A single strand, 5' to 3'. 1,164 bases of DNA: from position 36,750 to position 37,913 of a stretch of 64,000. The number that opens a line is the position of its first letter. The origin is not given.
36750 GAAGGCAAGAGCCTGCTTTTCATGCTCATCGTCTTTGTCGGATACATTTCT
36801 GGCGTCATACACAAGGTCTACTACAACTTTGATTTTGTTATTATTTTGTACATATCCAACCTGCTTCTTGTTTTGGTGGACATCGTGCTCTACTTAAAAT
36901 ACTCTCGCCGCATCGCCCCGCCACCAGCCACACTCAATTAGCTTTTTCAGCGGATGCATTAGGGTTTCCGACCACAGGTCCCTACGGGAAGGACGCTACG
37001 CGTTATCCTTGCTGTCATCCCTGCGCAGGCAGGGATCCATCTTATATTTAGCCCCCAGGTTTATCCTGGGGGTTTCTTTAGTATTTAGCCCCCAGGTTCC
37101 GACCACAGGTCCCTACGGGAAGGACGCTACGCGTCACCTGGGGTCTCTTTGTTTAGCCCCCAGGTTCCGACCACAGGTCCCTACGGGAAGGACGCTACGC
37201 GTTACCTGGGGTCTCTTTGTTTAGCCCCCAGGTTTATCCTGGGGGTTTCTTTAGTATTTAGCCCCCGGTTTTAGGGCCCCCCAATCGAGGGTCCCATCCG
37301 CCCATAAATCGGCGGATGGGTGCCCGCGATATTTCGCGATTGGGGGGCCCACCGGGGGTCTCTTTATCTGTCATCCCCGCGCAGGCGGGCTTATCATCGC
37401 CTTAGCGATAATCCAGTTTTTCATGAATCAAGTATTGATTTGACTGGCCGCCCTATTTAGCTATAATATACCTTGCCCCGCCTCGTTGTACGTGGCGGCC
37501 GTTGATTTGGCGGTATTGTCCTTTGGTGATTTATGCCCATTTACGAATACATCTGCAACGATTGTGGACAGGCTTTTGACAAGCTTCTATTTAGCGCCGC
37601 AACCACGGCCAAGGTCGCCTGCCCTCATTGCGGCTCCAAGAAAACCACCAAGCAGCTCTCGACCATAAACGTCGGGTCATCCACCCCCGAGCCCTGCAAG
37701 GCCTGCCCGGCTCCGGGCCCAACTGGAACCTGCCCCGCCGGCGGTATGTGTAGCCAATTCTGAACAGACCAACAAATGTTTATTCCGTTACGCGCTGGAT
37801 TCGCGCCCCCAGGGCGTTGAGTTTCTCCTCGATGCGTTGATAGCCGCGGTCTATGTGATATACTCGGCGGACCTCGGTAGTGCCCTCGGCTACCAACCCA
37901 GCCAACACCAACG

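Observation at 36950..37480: Intergenic regions assembled from a reusable kit of short repeat modules; 530-bp hotspot upstream of the fmdB-like gene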

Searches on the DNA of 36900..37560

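Call 40: search_rna_families(source=window, start=36900, end=37560, threshold=evalue, max_evalue=1)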
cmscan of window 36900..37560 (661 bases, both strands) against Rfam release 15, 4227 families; matches with E-value up to 1: 10.
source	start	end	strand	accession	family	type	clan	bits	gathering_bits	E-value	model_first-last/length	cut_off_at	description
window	36990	37086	+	RF02748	FtrB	Gene; sRNA;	-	34.1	66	0.001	1-115/115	no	Francisella sRNA B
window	37006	37080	+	RF02837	anti-hemB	Gene; sRNA;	-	33.7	49.5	4.7e-06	1-81/81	no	Burkholderia RNA 7 (anti-hemB)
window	37261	37359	+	RF03900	mir-9242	Gene; miRNA;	-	25.3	62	0.052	1-66/66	no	mir-9242 microRNA precursor family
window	37157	37253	+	RF02837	anti-hemB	Gene; sRNA;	-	22.3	49.5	0.0078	1-81/81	no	Burkholderia RNA 7 (anti-hemB)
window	37282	37334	+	RF03701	mir-4041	Gene; miRNA;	-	22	74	0.19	1-54/54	no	mir-4041 microRNA precursor family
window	37282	37334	-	RF03701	mir-4041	Gene; miRNA;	-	21.4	74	0.29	1-54/54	no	mir-4041 microRNA precursor family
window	37261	37359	-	RF03900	mir-9242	Gene; miRNA;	-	20.5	62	0.79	1-66/66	no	mir-9242 microRNA precursor family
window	37040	37080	+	RF02399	NsiR1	Gene; sRNA;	-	17.6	39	0.77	1-60/60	no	Nitrogen stress-induced RNA 1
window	37012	37088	+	RF00519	suhB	Gene; sRNA;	CL00108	17.3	41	0.59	1-77/77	no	Makes More Granules Regulator RNA (mmgR)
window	37017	37085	-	RF02632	Hrs10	Gene; sRNA;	-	16.5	108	0.53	1-148/148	no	Hfq-regulated sRNA 10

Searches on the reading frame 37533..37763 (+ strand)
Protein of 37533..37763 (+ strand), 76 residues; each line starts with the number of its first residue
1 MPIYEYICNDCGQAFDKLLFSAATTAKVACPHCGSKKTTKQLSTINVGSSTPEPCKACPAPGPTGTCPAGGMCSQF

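Call 13: search_protein_families(library=pfam, proteins=[window:37533-37760:+])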
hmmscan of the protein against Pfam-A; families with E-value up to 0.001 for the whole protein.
window:37533-37760:+ (76 aa): 2 families
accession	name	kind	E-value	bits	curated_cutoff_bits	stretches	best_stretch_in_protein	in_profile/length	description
PF09723.15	Zn_ribbon_8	-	2.5e-15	56.6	34.4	1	1-42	1-41/41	Zinc ribbon domain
PF23451.1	Zn_ribbon_PaaD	-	5.4e-05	23.2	27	0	23-41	10-28/53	PaaD zinc beta ribbon domain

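Call 14: find_encoding_contigs(protein=window:37533-37763:+, flank=10000, max_places=6)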
Protein window:37533-37763:+ (76 aa): no gene with exactly this product is on record in the collection.
